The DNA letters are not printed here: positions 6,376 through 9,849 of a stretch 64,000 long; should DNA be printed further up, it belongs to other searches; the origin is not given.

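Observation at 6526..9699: Orphan 1057-aa membrane-anchored protein with G/A/P repeat linker and long acidic tail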

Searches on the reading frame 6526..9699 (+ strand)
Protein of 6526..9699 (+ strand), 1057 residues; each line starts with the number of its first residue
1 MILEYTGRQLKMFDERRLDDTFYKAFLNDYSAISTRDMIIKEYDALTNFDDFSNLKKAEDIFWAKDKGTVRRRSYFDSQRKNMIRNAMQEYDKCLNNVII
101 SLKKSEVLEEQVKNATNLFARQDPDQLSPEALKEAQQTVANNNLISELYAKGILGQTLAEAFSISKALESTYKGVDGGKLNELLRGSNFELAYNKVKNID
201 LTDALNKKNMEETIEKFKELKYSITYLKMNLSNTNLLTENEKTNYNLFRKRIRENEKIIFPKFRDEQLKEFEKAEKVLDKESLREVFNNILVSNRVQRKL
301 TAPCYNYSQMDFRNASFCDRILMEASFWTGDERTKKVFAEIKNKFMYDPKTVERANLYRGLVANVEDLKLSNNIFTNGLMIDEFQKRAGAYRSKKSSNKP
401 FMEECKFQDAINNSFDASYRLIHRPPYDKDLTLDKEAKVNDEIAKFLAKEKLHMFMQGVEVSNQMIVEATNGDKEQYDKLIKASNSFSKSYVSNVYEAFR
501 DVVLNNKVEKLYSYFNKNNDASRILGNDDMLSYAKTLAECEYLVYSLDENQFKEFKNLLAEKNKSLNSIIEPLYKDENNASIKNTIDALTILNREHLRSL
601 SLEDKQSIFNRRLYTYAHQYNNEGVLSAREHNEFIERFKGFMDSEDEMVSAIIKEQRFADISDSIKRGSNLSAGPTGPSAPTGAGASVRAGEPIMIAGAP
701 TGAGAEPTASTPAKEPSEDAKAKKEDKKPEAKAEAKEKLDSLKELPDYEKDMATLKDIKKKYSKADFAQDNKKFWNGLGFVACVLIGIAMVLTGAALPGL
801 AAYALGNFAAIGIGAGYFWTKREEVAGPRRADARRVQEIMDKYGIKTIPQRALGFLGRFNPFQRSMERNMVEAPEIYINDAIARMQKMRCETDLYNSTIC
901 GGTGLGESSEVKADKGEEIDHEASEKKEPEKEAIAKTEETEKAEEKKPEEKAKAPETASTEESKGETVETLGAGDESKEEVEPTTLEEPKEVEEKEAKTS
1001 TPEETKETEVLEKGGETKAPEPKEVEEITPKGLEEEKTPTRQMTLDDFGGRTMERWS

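Call 3: search_protein_families(library=pfam, proteins=[window:6526-9696:+], max_evalue=1)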
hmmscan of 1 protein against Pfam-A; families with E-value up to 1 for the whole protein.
window:6526-9696:+ (1057 aa): 1 family
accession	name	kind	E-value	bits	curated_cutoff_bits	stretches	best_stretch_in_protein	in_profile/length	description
PF08328.16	ASL_C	-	0.63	10.6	35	0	163-218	43-97/115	Adenylosuccinate lyase C-terminal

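Call 4: search_protein_families(library=ncbifam, proteins=[window:6526-9696:+], max_evalue=1)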
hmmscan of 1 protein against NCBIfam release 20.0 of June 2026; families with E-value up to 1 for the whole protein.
window:6526-9696:+ (1057 aa): 1 family
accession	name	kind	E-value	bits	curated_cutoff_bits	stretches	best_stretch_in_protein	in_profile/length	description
NF051442.1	NheB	equivalog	0.54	9.3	500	1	105-158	33-86/398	non-hemolytic enterotoxin subunit B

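Call 5: search_solved_structures(query=window:6526-9696:+, max_evalue=1)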
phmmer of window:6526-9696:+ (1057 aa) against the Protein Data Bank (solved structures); distinct sequences matched with E-value up to 1: 0.

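Call 6: find_homologous_proteins(query=window:6526-9696:+, max_evalue=0.001)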
Query window:6526-9696:+ (1057 aa): 3 proteins with E <= 0.001 among 8000 candidates.
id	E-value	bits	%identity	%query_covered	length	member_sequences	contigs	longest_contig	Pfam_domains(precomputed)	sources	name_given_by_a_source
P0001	0.0e+0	2321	99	100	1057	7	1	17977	-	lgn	-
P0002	0.0e+0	1188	59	97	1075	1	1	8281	-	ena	-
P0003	0.0e+0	1104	58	92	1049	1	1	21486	-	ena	-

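Call 9: find_encoding_contigs(protein=P0002, flank=10000, max_places=4)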
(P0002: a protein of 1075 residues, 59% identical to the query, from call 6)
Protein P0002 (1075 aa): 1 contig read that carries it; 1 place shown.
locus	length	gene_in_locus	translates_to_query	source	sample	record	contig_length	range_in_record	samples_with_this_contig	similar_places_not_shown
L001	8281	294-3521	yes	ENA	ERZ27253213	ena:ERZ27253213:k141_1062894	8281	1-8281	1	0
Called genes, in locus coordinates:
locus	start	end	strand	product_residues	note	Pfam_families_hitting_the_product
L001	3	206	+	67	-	?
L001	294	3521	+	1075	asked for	-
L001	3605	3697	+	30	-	-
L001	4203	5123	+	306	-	PF01134:GIDA (faint), PF01266:DAO (faint), PF07992:Pyr_redox_2, PF12831:FAD_oxidored (weak), PF13450:NAD_binding_8 (weak), PF13738:Pyr_redox_3, PF00070:Pyr_redox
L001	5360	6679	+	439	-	PF02878:PGM_PMM_I, PF02879:PGM_PMM_II, PF02880:PGM_PMM_III, PF00408:PGM_PMM_IV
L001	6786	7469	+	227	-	-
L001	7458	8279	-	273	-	?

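Call 10: find_encoding_contigs(protein=P0003, flank=10000, max_places=4)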
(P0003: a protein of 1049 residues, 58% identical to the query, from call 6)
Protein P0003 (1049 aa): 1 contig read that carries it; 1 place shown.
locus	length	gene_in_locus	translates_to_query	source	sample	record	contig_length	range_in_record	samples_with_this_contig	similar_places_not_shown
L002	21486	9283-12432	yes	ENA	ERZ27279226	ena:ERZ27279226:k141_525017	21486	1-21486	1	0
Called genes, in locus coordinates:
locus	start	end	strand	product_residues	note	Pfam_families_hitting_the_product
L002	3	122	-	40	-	?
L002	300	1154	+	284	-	PF11449:ArsP_2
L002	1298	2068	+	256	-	-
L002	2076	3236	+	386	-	-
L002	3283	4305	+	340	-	-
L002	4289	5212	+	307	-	-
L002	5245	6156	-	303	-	PF01695:IstB_IS21, PF00308:Bac_DnaA, PF20720:nSTAND3 (weak)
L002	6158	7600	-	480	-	PF07261:DnaB_2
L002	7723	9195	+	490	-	PF01433:Peptidase_M1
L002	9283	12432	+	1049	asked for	-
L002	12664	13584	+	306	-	PF01134:GIDA (faint), PF01266:DAO (faint), PF01946:Thi4 (faint), PF07992:Pyr_redox_2, PF12831:FAD_oxidored (weak), PF13450:NAD_binding_8 (weak), PF13738:Pyr_redox_3, PF00070:Pyr_redox, +1 more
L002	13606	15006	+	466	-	PF02878:PGM_PMM_I, PF02879:PGM_PMM_II, PF02880:PGM_PMM_III, PF00408:PGM_PMM_IV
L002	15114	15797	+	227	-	-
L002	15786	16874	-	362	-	PF02811:PHP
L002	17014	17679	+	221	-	-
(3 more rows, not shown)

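Call 20: find_related_loci(query=A2, collection=genome_contigs, flank=10000)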
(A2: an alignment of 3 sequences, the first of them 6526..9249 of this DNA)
Query A2 (908 aa) in genome_contigs; peptide patterns used: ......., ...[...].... (x = any residue, [..] = any of these).
61 stretches matched a pattern, but none encodes a relative of the query by tblastn (E <= 1e-3).
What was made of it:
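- Tried and rejected: The first GTDB genome scan found nothing (call 20).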

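Call 27: search_protein_representatives(alignment_id=A2)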
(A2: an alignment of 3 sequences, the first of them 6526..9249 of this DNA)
Query: 3 sequences, 883 profile positions. Proteins with E-value up to 0.001 (for the whole library): 5; up to 1e-10: 4; up to 1e-30: 3. The best 5 are listed.
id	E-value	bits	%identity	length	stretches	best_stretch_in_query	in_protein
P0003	0.0e+00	1855.6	-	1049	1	1-883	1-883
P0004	3.9e-48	180.8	-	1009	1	12-825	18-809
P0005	1.5e-44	168.9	-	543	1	11-520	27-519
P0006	1.8e-30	122.3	-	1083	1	12-825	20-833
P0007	2.2e-04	36.0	-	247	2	741-796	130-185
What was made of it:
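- Tried and rejected: The exhaustive HMMER scan added P0004, P0005 and P0006 (call 27).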

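Call 29: predict_structure(alignment_id=A1)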
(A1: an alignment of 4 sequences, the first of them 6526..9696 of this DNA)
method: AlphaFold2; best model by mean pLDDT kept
length: 1057 residues; sequences in the alignment: 4
mean_pLDDT: 40.9   pTM: 0.31
mean pLDDT of the five models: 40.9, 40.2, 39.0, 35.9, 31.1
residues with pLDDT >= 90: 0; 70-90: 55; 50-70: 213; < 50: 789
segments of 3 or more residues with pLDDT < 50: 1-51, 53-73, 97-151, 172-177, 202-208, 270-335, 345-397, 399-444, 448-460, 462-464, 469-472, 517-528, 570-746, 763-827, 844-876, 890-1057
pLDDT, mean of each block of 10 residues (from residue 1): 22 25 29 38 42 46 42 51 56 50 36 29 37 36 38 59 69 49 67 69 49 69 71 55 63 65 52 42 41 34 26 38 38 50 49 42 31 30 44 45 41 37 29 37 49 47 48 53 62 73 69 52 48 53 64 76 63 40 32 30 36 35 40 42 34 31 26 24 24 23 23 26 28 31 47 67 44 36 41 38 35 34 45 60 44 27 35 50 55 35 22 21 24 24 24 23 23 25 26 24 26 25 27 27 26 25
secondary structure, 60 per line:
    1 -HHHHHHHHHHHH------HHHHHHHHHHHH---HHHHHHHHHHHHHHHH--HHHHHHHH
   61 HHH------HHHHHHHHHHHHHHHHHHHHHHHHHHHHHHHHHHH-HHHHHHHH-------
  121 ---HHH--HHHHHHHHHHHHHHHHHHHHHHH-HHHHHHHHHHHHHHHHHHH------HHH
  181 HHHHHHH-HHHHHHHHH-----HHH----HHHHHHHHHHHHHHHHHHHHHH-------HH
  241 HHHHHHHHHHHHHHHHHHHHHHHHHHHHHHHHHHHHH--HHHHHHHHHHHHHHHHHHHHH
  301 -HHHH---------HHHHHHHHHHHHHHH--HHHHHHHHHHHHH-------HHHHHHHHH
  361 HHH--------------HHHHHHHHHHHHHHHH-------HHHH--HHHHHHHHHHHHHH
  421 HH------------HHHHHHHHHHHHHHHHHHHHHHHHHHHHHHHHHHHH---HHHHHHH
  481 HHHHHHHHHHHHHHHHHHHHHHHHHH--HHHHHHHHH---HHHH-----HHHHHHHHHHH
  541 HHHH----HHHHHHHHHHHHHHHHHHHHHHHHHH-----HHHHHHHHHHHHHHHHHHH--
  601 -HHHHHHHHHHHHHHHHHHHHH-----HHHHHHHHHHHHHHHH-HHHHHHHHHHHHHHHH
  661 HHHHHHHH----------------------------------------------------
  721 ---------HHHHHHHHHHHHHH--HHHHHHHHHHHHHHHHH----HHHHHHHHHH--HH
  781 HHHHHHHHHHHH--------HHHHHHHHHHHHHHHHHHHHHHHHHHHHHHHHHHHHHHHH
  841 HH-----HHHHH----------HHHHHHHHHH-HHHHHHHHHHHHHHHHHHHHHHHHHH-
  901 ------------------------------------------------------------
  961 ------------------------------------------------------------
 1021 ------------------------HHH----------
elements in order (helices of 4 or more, strands of 3 or more residues): H2-13 H20-31 H35-50 H53-63 H70-104 H106-113 H129-151 H153-171 H178-187 H189-197 H210-231 H239-277 H280-300 H302-305 H315-329 H332-344 H352-363 H378-393 H401-404 H407-422 H435-470 H474-506 H509-517 H521-524 H530-544 H549-574 H580-598 H602-622 H628-643 H645-668 H730-743 H746-762 H767-776 H779-792 H801-842 H848-852 H863-872 H874-899
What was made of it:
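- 9241..9696 (+): Acidic, predicted-disordered tail, residues 906-1057: E 30%, K 14%, T 12%, net charge -25. The EPKEVEE unit occurs twice. AlphaFold shows no secondary structure here, though confidence is low (call 29).
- The hairpin and tail were modelled only at low confidence (call 29).
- Tried and rejected: AlphaFold on the full-length protein with four sequences was unusable (pLDDT 41; call 29).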

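Call 34: find_homologous_proteins(query=A4, max_evalue=0.01)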
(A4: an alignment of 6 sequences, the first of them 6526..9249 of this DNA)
Query A4 (6 sequences) (908 aa, profile of the alignment): 3 proteins with E <= 0.01 among 8000 candidates.
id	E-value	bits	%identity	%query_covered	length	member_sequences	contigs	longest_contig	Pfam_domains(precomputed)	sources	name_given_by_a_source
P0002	0.0e+0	1267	63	100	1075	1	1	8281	-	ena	-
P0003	0.0e+0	1250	60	100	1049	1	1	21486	-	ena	-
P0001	0.0e+0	1215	99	100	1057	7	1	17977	-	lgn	-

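Call 35: find_related_loci(query=A4, collection=genome_contigs, flank=10000)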
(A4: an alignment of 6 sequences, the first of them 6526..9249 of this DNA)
Query A4 (908 aa) in genome_contigs; peptide patterns used: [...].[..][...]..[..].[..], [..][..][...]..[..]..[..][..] (x = any residue, [..] = any of these).
64 stretches matched a pattern; 1 encode a relative of the query (tblastn E <= 1e-3); 1 distinct loci.
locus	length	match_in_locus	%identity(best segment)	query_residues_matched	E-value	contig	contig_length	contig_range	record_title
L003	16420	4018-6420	27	12-846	9e-66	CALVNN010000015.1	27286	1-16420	MAG: uncultured Clostridia bacterium isolate BRZ_T__bin79 genome assembly, contig: BRZ_T__NODE_2520_length_27286_cov_9.6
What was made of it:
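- Tried and rejected: The second found one MAG (call 35).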

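Call 36: find_related_loci(query=A4, collection=metagenome_contigs, flank=10000)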
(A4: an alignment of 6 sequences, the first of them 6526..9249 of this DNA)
Query A4 (908 aa) in metagenome_contigs; peptide patterns used: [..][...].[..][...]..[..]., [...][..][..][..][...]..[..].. (x = any residue, [..] = any of these).
173 stretches matched a pattern, but none encodes a relative of the query by tblastn (E <= 1e-3).
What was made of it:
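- Its phyletic range is very narrow (calls 27, 35, 36).
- Tried and rejected: The JGI metagenome scan with the family profile found nothing (call 36).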

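Call 38: search_solved_structures(query=A4, max_evalue=10)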
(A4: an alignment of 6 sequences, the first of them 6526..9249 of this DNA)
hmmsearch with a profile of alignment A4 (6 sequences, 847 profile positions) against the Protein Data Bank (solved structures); distinct sequences matched with E-value up to 10: 3.
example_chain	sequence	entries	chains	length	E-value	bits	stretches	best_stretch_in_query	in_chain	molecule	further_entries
8p6j_BBB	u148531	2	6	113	0.013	16.8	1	485-583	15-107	Antiphagocytic M protein, type 3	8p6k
8x7v_A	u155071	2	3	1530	0.72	11.1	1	542-694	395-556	Maltose/maltodextrin-binding periplasmic protein,NACHT, LRR and PYD domains-containing pro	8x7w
9l4l_D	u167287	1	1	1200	0.78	11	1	546-694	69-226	NACHT, LRR and PYD domains-containing protein 5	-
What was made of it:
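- Tried and rejected: For the profile, the best hit was a coiled-coil M protein at E = 0.013, judged compositional (calls 5, 38).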

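Call 39: search_protein_families(library=pfam, alignment_id=A3, max_evalue=1)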
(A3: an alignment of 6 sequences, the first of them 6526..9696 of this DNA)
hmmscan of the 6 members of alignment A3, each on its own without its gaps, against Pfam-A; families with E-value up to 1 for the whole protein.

A. member 1, window:6526-9696:+ (1057 aa): 1 family
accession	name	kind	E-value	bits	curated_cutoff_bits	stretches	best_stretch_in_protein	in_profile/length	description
PF08328.16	ASL_C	-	0.63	10.6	35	0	163-218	43-97/115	Adenylosuccinate lyase C-terminal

B. families by the number of members that match (of 6 scanned): 8 families
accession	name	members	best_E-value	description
PF14676.12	FANCI_S2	1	0.0051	FANCI solenoid 2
PF05068.17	MtlR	1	0.039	Mannitol repressor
PF16902.11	FokI_D3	1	0.14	FokI, D3 domain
PF11115.13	DUF2623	1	0.15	Protein of unknown function (DUF2623)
PF22597.2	DYN_lid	1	0.18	Dynein heavy chain, ATPase lid domain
PF00965.23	TIMP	1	0.37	Tissue inhibitor of metalloproteinase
PF03929.21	PepSY_TM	1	0.47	PepSY-associated TM region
PF08328.16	ASL_C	1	0.63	Adenylosuccinate lyase C-terminal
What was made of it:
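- On EzrA (Pfam PF06160): No Pfam hit at E <= 1 other than noise, for the window protein or for any of six family members (calls 3, 39).
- There is no LysM, SLH or other wall-binding domain (calls 3, 39). There is no LXG, WXG or toxin domain (calls 3, 39).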

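Call 41: find_encoding_contigs(protein=P0004, flank=10000, max_places=3)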
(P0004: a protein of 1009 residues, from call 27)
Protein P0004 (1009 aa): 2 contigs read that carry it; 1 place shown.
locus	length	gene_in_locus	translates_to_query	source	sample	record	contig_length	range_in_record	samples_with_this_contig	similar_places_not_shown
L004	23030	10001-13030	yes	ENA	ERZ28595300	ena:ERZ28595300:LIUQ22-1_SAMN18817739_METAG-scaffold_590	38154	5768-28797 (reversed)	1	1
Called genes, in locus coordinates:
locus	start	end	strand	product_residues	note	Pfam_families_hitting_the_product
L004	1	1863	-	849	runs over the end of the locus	PF00690:Cation_ATPase_N, PF00122:E1-E2_ATPase, PF00702:Hydrolase, PF08282:Hydrolase_3 (faint), PF13246:Cation_ATPase, PF00689:Cation_ATPase_C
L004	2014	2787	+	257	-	-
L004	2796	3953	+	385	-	-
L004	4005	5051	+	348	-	-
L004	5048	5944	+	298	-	-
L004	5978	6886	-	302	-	PF01695:IstB_IS21, PF00308:Bac_DnaA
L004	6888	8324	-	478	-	PF07261:DnaB_2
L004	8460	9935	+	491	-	PF01433:Peptidase_M1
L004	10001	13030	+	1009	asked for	-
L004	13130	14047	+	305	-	PF00890:FAD_binding_2 (weak), PF01134:GIDA (faint), PF01266:DAO (faint), PF07992:Pyr_redox_2, PF12831:FAD_oxidored, PF13450:NAD_binding_8 (weak), PF13738:Pyr_redox_3, PF00070:Pyr_redox, +2 more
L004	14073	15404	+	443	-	PF02878:PGM_PMM_I, PF02879:PGM_PMM_II, PF02880:PGM_PMM_III, PF00408:PGM_PMM_IV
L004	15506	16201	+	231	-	-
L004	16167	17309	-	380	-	PF02811:PHP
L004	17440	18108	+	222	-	-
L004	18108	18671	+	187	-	PF10881:DUF2726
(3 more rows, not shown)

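Call 42: find_encoding_contigs(protein=P0006, flank=10000, max_places=3)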
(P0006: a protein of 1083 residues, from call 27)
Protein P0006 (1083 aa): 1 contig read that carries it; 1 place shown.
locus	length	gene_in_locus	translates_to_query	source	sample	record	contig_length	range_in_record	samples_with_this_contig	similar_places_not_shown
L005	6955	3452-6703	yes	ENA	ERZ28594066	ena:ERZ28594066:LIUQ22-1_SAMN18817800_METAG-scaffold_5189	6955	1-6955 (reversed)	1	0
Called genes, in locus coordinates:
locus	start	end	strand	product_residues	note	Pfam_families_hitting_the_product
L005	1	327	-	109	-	?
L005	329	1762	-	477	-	PF07261:DnaB_2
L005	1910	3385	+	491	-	PF01433:Peptidase_M1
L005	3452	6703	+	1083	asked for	-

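Call 66: find_encoding_contigs(protein=P0001, flank=3000, max_places=6)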
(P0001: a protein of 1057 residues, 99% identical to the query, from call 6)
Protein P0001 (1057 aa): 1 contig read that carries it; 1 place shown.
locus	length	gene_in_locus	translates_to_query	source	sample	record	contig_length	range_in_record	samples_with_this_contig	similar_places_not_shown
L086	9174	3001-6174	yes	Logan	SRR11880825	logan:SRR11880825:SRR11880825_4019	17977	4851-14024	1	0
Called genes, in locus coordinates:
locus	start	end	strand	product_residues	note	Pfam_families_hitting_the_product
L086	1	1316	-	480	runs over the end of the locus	PF07261:DnaB_2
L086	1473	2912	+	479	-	PF01433:Peptidase_M1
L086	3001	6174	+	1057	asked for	-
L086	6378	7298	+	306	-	PF01134:GIDA (faint), PF01266:DAO (faint), PF03486:HI0933_like (faint), PF07992:Pyr_redox_2, PF12831:FAD_oxidored (weak), PF13450:NAD_binding_8 (weak), PF13738:Pyr_redox_3, PF00070:Pyr_redox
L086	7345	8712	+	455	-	PF02878:PGM_PMM_I, PF02879:PGM_PMM_II, PF02880:PGM_PMM_III, PF00408:PGM_PMM_IV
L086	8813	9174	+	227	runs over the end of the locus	-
